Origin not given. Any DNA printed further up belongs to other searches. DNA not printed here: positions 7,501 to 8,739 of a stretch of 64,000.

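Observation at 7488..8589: Stand-alone double-TIR protein (TIR plus ThsB-like DUF1863) with a palindromic operator in its promoter, directly 3' of ssrA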

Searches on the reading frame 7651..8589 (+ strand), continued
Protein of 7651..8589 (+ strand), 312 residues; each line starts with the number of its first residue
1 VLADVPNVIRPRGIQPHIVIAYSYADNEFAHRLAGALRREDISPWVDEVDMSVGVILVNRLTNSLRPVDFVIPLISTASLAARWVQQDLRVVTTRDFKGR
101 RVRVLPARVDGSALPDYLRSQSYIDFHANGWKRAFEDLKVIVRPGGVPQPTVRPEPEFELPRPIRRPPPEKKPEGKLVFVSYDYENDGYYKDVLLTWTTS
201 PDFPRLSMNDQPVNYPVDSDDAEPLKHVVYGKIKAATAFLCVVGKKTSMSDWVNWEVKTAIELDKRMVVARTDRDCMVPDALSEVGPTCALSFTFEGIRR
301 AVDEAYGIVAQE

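Call 40: search_protein_families(library=pfam, proteins=[L018:9520-9981:+, L018:10509-11489:+, L018:8989-9432:+, L020:7032-9914:+, L020:10439-11023:+, L020:11030-12355:+, L021:9053-9982:+, L021:10391-11389:+, L078:5480-6739:+, L078:4604-5044:+], max_evalue=0.001)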
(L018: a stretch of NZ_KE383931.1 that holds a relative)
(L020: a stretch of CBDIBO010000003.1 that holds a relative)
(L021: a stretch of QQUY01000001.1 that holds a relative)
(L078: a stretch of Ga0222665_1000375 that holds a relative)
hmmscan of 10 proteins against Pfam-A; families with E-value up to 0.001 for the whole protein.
L018:9520-9981:+ (153 aa): 3 families
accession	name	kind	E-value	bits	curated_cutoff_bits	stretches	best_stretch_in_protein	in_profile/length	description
PF14015.11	DUF4231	-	4.1e-25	88.6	24.7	1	15-115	1-100/103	Protein of unknown function (DUF4231)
PF18181.6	SLATT_1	-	8.6e-14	52.1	26.3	1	8-136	1-122/122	SMODS and SLOG-associating 2TM effector domain 1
PF18184.6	SLATT_3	-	2.3e-05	25.1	26.3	1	23-135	13-126/155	SMODS and SLOG-associating 2TM effector domain 3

L018:10509-11489:+ (326 aa): 3 families
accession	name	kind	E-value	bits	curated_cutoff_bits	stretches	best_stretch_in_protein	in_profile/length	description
PF01556.23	DnaJ_C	-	6.7e-36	124.1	26.6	1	152-323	4-149/152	DnaJ C terminal domain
PF13676.11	TIR_2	-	3.7e-21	76.3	28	1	4-120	1-121/122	TIR domain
PF08937.16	ThsB_TIR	-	0.00055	20.7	21.2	0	5-84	1-90/100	Thoeris protein ThsB, TIR-like domain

L018:8989-9432:+ (147 aa): 0 families

L020:7032-9914:+ (960 aa): 3 families
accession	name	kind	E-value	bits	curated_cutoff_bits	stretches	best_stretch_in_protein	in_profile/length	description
PF20473.4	MmeI_Mtase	-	2.6e-25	89.5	27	1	361-579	11-232/259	MmeI, DNA-methyltransferase domain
PF20465.4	MmeI_hel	-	2.1e-12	48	27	1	183-252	3-75/75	MmeI, helicase spacer domain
PF20466.3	MmeI_TRD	-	1.3e-05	25.1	27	1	712-826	92-206/207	MmeI, target recognition domain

L020:10439-11023:+ (194 aa): 0 families

L020:11030-12355:+ (441 aa): 2 families
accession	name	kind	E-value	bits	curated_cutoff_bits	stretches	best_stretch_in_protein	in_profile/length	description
PF20308.4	TPR-S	-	2.8e-10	41.1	27.6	1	239-342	4-101/102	Tetratricopeptide Repeats-Sensor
PF13676.11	TIR_2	-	5.8e-07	30.5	28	1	5-88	1-76/122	TIR domain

L021:9053-9982:+ (309 aa): 3 families
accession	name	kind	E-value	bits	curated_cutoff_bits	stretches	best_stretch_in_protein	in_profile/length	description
PF18184.6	SLATT_3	-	6.2e-32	111.4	26.3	1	9-163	1-154/155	SMODS and SLOG-associating 2TM effector domain 3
PF18181.6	SLATT_1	-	2e-31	109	26.3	1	167-289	1-122/122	SMODS and SLOG-associating 2TM effector domain 1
PF14015.11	DUF4231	-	3.1e-11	44.1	24.7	1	15-115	2-101/103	Protein of unknown function (DUF4231)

L021:10391-11389:+ (332 aa): 1 family
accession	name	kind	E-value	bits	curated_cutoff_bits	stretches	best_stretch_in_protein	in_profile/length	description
PF01702.25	TGT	-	1.7e-08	34.3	26.3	0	13-241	4-254/357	Queuine tRNA-ribosyltransferase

L078:5480-6739:+ (419 aa): 2 families
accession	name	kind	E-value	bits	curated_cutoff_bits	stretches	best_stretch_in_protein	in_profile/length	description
PF20308.4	TPR-S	-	6.2e-24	85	27.6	1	205-312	2-101/102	Tetratricopeptide Repeats-Sensor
PF13281.12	MAP3K_TRAF_bd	-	1.2e-09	38.1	24.1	1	221-312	172-263/371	MAP3K TRAFs-binding domain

L078:4604-5044:+ (146 aa): 3 families
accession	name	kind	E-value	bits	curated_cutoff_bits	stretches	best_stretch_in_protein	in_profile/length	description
PF14015.11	DUF4231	-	1.8e-24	86.6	24.7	1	14-112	2-99/103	Protein of unknown function (DUF4231)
PF18181.6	SLATT_1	-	2.5e-16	60.3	26.3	1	6-132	1-122/122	SMODS and SLOG-associating 2TM effector domain 1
PF18184.6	SLATT_3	-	1.6e-05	25.6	26.3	1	20-136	9-131/155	SMODS and SLOG-associating 2TM effector domain 3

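Call 41: fold_search(model_id=the predicted structure, library=pdb)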
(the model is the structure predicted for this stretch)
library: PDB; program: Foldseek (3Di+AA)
matches with E <= 10: 1674; with E <= 0.001: 50
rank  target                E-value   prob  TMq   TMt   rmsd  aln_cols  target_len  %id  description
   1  8fz9_B                1.9e-06  1.00  0.33  0.70   4.5       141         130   25  Crystal Structure of Bacillus cereus TIR protein (released 2024-06-19)
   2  8fz9_A                4.9e-06  1.00  0.33  0.68   3.8       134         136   26  Crystal Structure of Bacillus cereus TIR protein (released 2024-06-19)
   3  9b7d_C                2.2e-05  1.00  0.26  0.41   6.0       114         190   16  Structure of ThsB-Tad3 complex (released 2025-01-22)
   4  9b7d_A                3.7e-05  1.00  0.25  0.40   6.4       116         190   15  Structure of ThsB-Tad3 complex (released 2025-01-22)
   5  8u72_F                4.1e-05  1.00  0.33  0.25   4.8       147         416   12  Cryo-EM structure of the SPARTA oligomer with guide RNA and target DNA (released 2024-06-12)
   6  8ifl_A                4.4e-05  1.00  0.32  0.25   5.6       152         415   12  Cryo-EM structure of tetrameric SPARTA gRNA-ssDNA target complex in state 1 (released 2024-01-17)
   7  8i87_A                5.0e-05  1.00  0.34  0.26   5.4       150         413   12  Cryo-EM structure of TIR-APAZ/Ago-gRNA-DNA complex (released 2023-07-19)
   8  8i87_C                7.7e-05  1.00  0.31  0.24   4.4       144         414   14  Cryo-EM structure of TIR-APAZ/Ago-gRNA-DNA complex (released 2023-07-19)
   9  8qlp_E                8.2e-05  1.00  0.34  0.26   5.5       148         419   13  CryoEM structure of the RNA/DNA bound SPARTA (BabAgo/TIR-APAZ) tetrameric complex (released 2024-01-31)
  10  8qlp_M                9.9e-05  1.00  0.34  0.26   5.5       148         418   13  CryoEM structure of the RNA/DNA bound SPARTA (BabAgo/TIR-APAZ) tetrameric complex (released 2024-01-31)
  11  8spo_I                1.1e-04  1.00  0.33  0.28   4.2       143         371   13  Tetramerized activation of MapSPARTA bound with NAD+ (released 2023-08-23)
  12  7vm2_A                1.3e-04  0.82  0.20  0.10  17.9       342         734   12  GluK3 D759G mutant receptor complex with UBP310 and spermine (released 2022-10-19)
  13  6xrs_B                1.4e-04  0.98  0.26  0.22  15.2       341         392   10  Crystal structure of a GTP-binding protein EngA (Der homolog) from Neisseria gonorrhoeae bound to GDP (released 2020-09-23)
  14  4dcu                  2.0e-04  0.93  0.24  0.19  20.4       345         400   10  Crystal Structure of B. subtilis EngA in complex with GDP (released 2012-11-14)
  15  7uxr_A                2.2e-04  1.00  0.33  0.66   3.3       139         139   18  Crystal structure of the BtTir TIR domain (released 2022-09-07)
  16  8wcf                  2.4e-04  1.00  0.31  0.56   4.8       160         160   16  Crystal structure of EcThsB (released 2024-09-18)
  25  6lhy_A                2.9e-04  1.00  0.25  0.43   5.2       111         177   17  Crystal structure of ThsB (released 2020-06-24)
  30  3h16_B                4.2e-04  1.00  0.35  0.72   4.1       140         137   21  Crystal structure of a bacteria TIR domain, PdTIR from Paracoccus denitrificans (released 2009-06-16)
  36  8g83_A                5.7e-04  1.00  0.34  0.70   3.2       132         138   20  Structure of NAD+ consuming protein Acinetobacter baumannii TIR domain (released 2023-10-11)
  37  7uxr_B                6.1e-04  1.00  0.32  0.66   3.4       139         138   18  Crystal structure of the BtTir TIR domain (released 2022-09-07)
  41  8v6t_B                6.9e-04  1.00  0.33  0.59   5.0       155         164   16  Crystal structure of EcThsB2 (released 2024-06-12)
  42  6lhy_B                6.9e-04  1.00  0.23  0.40   5.3       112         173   17  Crystal structure of ThsB (released 2020-06-24)
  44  8v6t_C                7.4e-04  1.00  0.33  0.62   4.1       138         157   18  Crystal structure of EcThsB2 (released 2024-06-12)
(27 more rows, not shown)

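Call 47: search_protein_families(library=pfam, proteins=[L080:4262-4780:+, L080:5373-6374:+, L082:3412-4542:+, L082:5600-6880:+, L083:1501-2814:+, L085:1204-1698:+, L085:2180-2662:+, L091:4565-5017:+, L078:4085-4588:+, L020:8556-9254:-], max_evalue=0.001)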
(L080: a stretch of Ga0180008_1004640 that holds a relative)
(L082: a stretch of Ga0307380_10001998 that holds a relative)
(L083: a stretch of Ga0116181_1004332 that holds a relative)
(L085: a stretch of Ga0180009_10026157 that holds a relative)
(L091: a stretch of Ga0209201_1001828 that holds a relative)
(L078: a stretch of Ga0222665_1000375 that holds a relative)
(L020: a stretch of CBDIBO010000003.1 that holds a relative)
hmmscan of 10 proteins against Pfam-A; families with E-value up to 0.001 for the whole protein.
L080:4262-4780:+ (172 aa): 0 families

L080:5373-6374:+ (333 aa): 1 family
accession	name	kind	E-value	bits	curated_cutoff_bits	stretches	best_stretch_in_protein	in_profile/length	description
PF18692.7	DUF5640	-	0.00024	21.4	28.5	0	155-217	3-64/85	Family of unknown function (DUF5640)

L082:3412-4542:+ (376 aa): 1 family
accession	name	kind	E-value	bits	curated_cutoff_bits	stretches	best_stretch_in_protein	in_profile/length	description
PF10137.14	CAP12-PCTIR_TIR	-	1.4e-34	119.1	24.7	1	233-350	1-118/119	CAP12/Pycsar effector protein, TIR domain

L082:5600-6880:+ (426 aa): 1 family
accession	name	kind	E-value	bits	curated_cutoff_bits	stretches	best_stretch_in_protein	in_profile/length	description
PF03415.19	Peptidase_C11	-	7.4e-58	197.2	25.8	2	172-419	104-358/359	Clostripain family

L083:1501-2814:+ (437 aa): 3 families
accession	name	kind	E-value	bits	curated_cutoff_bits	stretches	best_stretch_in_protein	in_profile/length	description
PF13281.12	MAP3K_TRAF_bd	-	1e-39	137.1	24.1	1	81-423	1-355/371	MAP3K TRAFs-binding domain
PF20308.4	TPR-S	-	3.6e-26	92.1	27.6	1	227-336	2-102/102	Tetratricopeptide Repeats-Sensor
PF13428.12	TPR_14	-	4.6e-05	24.2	23.5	0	248-280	4-36/44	Tetratricopeptide repeat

L085:1204-1698:+ (164 aa): 3 families
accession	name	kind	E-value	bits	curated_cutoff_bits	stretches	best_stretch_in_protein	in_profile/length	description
PF14015.11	DUF4231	-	2e-23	83.2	24.7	1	32-127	2-96/103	Protein of unknown function (DUF4231)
PF18181.6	SLATT_1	-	9e-14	52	26.3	1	25-150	2-122/122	SMODS and SLOG-associating 2TM effector domain 1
PF18184.6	SLATT_3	-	6.5e-05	23.7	26.3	1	50-152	25-129/155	SMODS and SLOG-associating 2TM effector domain 3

L085:2180-2662:+ (160 aa): 0 families

L091:4565-5017:+ (150 aa): 3 families
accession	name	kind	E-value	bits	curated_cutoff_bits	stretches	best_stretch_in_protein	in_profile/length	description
PF14015.11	DUF4231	-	9.6e-25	87.5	24.7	1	17-113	1-96/103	Protein of unknown function (DUF4231)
PF18181.6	SLATT_1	-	3.9e-13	50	26.3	1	11-136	2-122/122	SMODS and SLOG-associating 2TM effector domain 1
PF18184.6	SLATT_3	-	0.00025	21.8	26.3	1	17-138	8-129/155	SMODS and SLOG-associating 2TM effector domain 3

L078:4085-4588:+ (167 aa): 1 family
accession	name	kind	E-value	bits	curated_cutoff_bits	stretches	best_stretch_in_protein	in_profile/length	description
PF08937.16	ThsB_TIR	-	7.6e-14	52.4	21.2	1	7-90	1-86/100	Thoeris protein ThsB, TIR-like domain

L020:8556-9254:- (232 aa): 0 families

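Call 70: search_protein_families(library=padloc, proteins=[L018:9983-10390:+, L018:9520-9981:+, L078:5037-5432:+, L078:4604-5044:+], max_evalue=0.001)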
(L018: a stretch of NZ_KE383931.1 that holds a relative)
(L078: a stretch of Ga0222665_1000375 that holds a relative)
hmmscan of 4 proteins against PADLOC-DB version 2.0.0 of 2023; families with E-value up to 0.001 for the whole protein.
L018:9983-10390:+ (135 aa): 11 families
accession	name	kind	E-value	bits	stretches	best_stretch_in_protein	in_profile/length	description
PDLC00429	ThsB1|ThsB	-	3e-15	54.7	1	5-131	3-135/167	TIR-like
PDLC00418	ThsB1|ThsB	-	3.6e-13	47.7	1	6-112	4-112/155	TIR-like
PDLC04688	PDC-M50B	-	1.7e-12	45.8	1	6-104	2-102/162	-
PDLC00431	ThsB1|ThsB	-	6.8e-11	40.8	1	7-104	3-101/162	TIR-like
PDLC00421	ThsB1|ThsB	-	2.4e-09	35.2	1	16-105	22-115/180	TIR-like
PDLC00433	ThsB1|ThsB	-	1.4e-08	32.9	1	7-106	3-100/164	TIR-like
PDLC00440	ThsB2|ThsB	-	2.3e-08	32.4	1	6-133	4-142/169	TIR-like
PDLC00426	ThsB1|ThsB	-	6.2e-06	23.7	1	8-101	239-332/352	TIR-like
PDLC00427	ThsB1|ThsB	-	6.9e-06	24.1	1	9-78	7-77/170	TIR-like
PDLC00425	ThsB1|ThsB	-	2.3e-05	21.7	1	57-104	302-349/389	TIR-like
PDLC00436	ThsB1|ThsB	-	0.00041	17.9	1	57-90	83-116/183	TIR-like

L018:9520-9981:+ (153 aa): 0 families

L078:5037-5432:+ (131 aa): 15 families
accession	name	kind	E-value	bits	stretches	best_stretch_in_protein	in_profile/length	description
PDLC00429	ThsB1|ThsB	-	7.7e-20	69.6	1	3-105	5-109/167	TIR-like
PDLC04688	PDC-M50B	-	5.4e-16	57.2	1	1-101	1-103/162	-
PDLC00431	ThsB1|ThsB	-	6.9e-15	53.8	1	1-103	1-104/162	TIR-like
PDLC00418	ThsB1|ThsB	-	1e-11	42.9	1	3-101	5-103/155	TIR-like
PDLC00433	ThsB1|ThsB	-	1.1e-11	43.1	1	1-108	1-106/164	TIR-like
PDLC00440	ThsB2|ThsB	-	3.4e-11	41.6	1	3-104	5-111/169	TIR-like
PDLC00421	ThsB1|ThsB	-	8.3e-11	39.9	1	12-99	22-113/180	TIR-like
PDLC00427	ThsB1|ThsB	-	1.3e-07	29.7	1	4-75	6-78/170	TIR-like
PDLC00423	ThsB1|ThsB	-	3.7e-07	28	1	4-96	37-131/190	TIR-like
PDLC00425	ThsB1|ThsB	-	1.3e-05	22.5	1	52-102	301-351/389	TIR-like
PDLC00428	ThsB1|ThsB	-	1.5e-05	23.5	1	1-92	1-106/219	TIR-like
PDLC00426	ThsB1|ThsB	-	2.6e-05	21.7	1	5-97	240-332/352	TIR-like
PDLC00436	ThsB1|ThsB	-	2.8e-05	21.7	1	33-86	63-116/183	TIR-like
PDLC00419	ThsB1|ThsB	-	3.7e-05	21.6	1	3-89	28-111/165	TIR-like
PDLC00437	ThsB1|ThsB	-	0.00061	17.9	1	50-102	28-79/129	TIR-like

L078:4604-5044:+ (146 aa): 1 family
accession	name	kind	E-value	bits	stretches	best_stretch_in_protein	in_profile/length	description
PDLC02365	PycTM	-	0.00085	17.7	0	31-139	28-126/165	-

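Call 76: search_protein_representatives(protein=window:7651-8589:+)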
Query: 312 residues. Proteins with E-value up to 0.001 (for the whole library): 6750; up to 1e-10: 1106; up to 1e-30: 5. The best 150 are listed.
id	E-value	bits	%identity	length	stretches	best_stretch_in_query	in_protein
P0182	2.1e-77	276.6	46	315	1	15-308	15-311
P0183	1.1e-72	261.1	73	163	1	153-312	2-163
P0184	4.9e-58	212.9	57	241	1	3-177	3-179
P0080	7.1e-44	166.4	53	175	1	15-170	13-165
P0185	6.8e-33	130.3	44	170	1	176-307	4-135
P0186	1.5e-29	119.4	59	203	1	7-101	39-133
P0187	2.7e-29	118.5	45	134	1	177-306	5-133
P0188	9.5e-29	116.7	53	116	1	4-115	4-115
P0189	1.6e-28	115.9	53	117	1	51-164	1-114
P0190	4.4e-26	108.0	43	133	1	176-305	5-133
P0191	9.0e-26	106.9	47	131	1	176-304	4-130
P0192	1.3e-24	103.1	38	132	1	176-305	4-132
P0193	2.4e-24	102.3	41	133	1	178-306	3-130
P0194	1.1e-22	96.8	23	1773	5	17-139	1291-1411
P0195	1.8e-22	96.1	38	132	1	176-305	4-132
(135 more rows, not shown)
